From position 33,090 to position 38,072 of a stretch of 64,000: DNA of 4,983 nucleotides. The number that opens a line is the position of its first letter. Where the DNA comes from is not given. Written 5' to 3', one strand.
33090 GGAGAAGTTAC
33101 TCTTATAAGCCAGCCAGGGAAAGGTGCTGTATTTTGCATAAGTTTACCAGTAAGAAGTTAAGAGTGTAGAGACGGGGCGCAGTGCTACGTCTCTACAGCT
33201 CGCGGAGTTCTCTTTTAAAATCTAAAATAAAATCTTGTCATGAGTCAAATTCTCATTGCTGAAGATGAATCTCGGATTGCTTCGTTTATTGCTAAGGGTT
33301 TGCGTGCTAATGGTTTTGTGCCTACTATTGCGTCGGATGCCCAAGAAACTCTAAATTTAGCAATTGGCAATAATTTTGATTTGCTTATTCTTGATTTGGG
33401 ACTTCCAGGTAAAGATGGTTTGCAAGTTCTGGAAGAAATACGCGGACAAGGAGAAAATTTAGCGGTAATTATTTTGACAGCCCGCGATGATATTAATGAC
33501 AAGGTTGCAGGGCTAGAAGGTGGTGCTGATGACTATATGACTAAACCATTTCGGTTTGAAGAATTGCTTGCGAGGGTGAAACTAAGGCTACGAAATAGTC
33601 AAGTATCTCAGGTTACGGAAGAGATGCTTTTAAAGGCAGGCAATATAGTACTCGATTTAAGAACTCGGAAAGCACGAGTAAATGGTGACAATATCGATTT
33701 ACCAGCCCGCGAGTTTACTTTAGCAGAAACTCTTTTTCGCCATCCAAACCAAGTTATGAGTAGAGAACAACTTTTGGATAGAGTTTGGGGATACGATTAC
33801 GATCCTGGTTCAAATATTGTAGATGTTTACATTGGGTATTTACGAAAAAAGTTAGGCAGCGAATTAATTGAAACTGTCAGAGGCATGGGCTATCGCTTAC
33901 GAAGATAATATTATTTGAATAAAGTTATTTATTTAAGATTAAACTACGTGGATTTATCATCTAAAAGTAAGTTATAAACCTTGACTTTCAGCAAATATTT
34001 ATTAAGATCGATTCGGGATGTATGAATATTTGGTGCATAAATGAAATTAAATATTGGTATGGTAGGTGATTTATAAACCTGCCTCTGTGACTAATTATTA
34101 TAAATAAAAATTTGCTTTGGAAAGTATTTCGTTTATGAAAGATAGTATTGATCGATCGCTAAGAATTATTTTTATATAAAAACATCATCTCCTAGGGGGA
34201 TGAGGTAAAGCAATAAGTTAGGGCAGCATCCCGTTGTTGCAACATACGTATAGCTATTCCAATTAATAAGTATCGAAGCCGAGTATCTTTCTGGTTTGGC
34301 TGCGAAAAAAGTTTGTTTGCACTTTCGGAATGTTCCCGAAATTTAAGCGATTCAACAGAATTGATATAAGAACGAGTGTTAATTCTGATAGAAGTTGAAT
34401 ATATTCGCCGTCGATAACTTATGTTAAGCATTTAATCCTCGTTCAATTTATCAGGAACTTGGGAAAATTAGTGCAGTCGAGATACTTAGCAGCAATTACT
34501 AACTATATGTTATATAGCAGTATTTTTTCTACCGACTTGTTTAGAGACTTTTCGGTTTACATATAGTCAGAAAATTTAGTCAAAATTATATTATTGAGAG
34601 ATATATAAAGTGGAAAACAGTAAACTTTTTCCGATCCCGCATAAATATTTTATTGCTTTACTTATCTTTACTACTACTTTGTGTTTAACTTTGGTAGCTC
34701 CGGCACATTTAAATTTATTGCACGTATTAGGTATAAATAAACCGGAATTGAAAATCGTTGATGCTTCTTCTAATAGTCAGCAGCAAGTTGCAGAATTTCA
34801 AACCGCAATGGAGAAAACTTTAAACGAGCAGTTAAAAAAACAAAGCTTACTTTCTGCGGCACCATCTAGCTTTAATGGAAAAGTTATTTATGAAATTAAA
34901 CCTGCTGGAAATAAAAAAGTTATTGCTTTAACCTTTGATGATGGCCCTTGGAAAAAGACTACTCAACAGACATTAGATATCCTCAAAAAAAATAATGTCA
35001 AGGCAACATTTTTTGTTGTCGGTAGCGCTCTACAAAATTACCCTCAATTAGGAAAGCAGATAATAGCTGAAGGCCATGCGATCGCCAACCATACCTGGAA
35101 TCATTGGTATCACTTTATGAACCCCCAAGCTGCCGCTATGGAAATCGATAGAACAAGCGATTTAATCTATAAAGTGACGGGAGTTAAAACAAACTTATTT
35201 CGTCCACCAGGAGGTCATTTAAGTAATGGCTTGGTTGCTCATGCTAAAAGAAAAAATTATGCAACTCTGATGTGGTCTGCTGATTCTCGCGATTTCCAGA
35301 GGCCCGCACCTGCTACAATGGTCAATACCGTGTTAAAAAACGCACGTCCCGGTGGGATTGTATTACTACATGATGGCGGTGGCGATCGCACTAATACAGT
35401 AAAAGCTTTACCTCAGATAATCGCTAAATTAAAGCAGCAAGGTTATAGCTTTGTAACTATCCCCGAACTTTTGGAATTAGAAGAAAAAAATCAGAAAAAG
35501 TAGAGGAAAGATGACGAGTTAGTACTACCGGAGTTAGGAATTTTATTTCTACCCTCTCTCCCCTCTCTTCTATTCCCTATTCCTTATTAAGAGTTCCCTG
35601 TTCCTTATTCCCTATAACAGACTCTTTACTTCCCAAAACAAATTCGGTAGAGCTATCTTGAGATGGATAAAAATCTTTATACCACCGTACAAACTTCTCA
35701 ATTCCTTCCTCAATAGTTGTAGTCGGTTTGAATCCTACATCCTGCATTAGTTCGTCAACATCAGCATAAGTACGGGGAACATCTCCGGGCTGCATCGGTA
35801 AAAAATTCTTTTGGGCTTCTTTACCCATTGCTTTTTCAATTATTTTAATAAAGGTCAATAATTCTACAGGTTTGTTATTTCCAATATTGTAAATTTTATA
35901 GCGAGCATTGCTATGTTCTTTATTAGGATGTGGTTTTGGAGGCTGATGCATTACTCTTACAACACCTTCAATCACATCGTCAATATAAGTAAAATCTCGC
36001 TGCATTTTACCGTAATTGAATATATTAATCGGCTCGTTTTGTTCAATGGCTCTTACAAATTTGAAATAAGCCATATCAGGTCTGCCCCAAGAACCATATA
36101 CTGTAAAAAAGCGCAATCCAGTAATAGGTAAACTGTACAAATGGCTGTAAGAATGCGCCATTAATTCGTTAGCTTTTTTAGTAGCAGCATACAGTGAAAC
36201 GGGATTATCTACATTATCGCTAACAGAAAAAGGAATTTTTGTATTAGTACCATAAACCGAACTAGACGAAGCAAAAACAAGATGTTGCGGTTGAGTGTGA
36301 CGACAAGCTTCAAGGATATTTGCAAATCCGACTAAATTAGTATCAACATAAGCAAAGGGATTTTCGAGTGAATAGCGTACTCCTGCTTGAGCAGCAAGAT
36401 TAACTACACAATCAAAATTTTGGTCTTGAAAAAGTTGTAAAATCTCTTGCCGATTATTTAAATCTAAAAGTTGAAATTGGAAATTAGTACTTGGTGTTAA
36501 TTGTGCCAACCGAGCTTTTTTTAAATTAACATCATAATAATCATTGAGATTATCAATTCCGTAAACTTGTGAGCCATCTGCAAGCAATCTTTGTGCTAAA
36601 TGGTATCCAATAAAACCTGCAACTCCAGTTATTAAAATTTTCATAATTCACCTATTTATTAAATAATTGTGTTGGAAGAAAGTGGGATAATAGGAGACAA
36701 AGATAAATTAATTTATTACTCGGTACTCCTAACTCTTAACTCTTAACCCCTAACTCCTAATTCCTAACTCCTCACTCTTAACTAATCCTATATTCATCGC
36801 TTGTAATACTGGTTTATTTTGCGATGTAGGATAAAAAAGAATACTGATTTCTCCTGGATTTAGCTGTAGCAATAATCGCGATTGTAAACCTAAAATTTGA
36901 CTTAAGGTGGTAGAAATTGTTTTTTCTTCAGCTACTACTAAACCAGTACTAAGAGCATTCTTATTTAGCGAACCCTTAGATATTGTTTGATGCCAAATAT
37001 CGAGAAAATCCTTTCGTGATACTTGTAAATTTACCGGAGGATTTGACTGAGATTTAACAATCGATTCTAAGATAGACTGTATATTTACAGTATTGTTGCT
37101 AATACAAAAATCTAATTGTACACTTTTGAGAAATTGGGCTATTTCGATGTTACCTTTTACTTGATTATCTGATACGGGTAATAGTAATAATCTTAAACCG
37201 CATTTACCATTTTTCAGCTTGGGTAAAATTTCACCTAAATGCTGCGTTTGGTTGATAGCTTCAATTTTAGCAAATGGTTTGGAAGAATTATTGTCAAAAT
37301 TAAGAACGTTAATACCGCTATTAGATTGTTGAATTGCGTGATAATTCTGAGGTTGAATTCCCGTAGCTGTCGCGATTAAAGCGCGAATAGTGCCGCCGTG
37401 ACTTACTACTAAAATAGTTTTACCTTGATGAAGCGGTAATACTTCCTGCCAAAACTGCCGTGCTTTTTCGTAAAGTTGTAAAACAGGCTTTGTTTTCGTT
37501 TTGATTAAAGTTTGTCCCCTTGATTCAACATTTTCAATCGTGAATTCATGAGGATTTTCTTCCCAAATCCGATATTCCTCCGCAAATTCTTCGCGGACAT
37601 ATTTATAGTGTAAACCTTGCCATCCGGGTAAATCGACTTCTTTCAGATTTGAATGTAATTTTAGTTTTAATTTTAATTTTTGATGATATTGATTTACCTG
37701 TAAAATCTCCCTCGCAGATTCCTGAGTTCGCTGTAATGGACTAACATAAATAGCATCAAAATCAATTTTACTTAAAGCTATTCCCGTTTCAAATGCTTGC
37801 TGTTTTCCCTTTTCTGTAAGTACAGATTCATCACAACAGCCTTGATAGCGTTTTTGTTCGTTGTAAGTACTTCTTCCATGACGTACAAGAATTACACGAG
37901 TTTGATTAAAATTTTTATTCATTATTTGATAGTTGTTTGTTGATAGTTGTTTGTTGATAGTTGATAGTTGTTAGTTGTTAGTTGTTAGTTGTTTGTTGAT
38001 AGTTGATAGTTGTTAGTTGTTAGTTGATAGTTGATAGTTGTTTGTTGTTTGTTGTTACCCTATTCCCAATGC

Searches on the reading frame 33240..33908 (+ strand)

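Call 57: search_protein_families(library=pfam, proteins=[window:33240-33908:+], max_evalue=0.0001)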
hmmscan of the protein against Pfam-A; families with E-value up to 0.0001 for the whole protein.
window:33240-33908:+ (222 aa): 2 families
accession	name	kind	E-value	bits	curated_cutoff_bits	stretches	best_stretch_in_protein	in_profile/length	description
PF00486.34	Trans_reg_C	-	1.1e-26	93.2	26.2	1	150-220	2-77/77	Transcriptional regulatory protein, C terminal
PF00072.30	Response_reg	-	1.1e-25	90.4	30.2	1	4-114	1-111/111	Response regulator receiver domain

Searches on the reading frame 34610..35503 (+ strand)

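Call 57: search_protein_families(library=pfam, proteins=[window:34610-35503:+], max_evalue=0.0001)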
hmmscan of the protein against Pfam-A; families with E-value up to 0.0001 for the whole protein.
window:34610-35503:+ (297 aa): 1 family
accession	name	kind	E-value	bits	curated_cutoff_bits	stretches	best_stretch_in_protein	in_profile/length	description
PF01522.26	Polysacc_deac_1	-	5.3e-35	120.5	23.1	1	100-218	4-122/124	Polysaccharide deacetylase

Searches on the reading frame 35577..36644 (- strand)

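Call 57: search_protein_families(library=pfam, proteins=[window:35577-36644:-], max_evalue=0.0001)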
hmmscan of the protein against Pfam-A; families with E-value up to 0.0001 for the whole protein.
window:35577-36644:- (355 aa): 7 families
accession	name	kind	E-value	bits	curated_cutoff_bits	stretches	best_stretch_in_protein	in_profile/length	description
PF01370.27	Epimerase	-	3.1e-57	194.2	20.9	1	3-255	1-240/240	NAD dependent epimerase/dehydratase family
PF16363.11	GDP_Man_Dehyd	-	3.4e-57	194.8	27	1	4-317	1-331/332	GDP-mannose 4,6 dehydratase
PF04321.23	RmlD_sub_bind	-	1.8e-18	67.1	27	1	1-284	1-241/287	RmlD substrate binding domain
PF01073.25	3Beta_HSD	-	2.2e-15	56.9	22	1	4-280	1-275/280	3-beta hydroxysteroid dehydrogenase/isomerase family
PF02719.21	Polysacc_synt_2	-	1.7e-14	54.2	20.2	1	3-229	1-214/293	Polysaccharide biosynthesis protein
PF07993.18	NAD_binding_4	-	4.9e-08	32.9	20.1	0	75-184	87-209/258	Male sterility protein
PF00106.31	adh_short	-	6.1e-05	23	26.6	0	3-116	3-121/195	short chain dehydrogenase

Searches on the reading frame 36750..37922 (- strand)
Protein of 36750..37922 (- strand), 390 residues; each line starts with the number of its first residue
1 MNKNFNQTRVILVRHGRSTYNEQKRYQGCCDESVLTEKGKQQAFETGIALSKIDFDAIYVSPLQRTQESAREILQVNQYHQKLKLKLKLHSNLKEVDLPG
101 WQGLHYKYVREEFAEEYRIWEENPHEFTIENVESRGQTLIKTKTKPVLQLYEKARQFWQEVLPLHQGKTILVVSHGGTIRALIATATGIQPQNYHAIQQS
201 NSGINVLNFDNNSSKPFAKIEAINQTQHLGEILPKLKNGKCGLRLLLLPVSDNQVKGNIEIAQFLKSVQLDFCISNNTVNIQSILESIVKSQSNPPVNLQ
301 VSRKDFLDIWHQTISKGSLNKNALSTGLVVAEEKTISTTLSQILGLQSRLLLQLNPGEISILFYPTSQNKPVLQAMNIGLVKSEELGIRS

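Call 57: search_protein_families(library=pfam, proteins=[window:36750-37922:-], max_evalue=0.0001)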
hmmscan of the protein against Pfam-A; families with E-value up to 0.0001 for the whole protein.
window:36750-37922:- (390 aa): 1 family
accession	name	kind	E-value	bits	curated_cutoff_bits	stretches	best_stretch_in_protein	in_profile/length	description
PF00300.27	His_Phos_1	-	2.2e-46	158.4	21.7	1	10-213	1-185/194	Histidine phosphatase superfamily (branch 1)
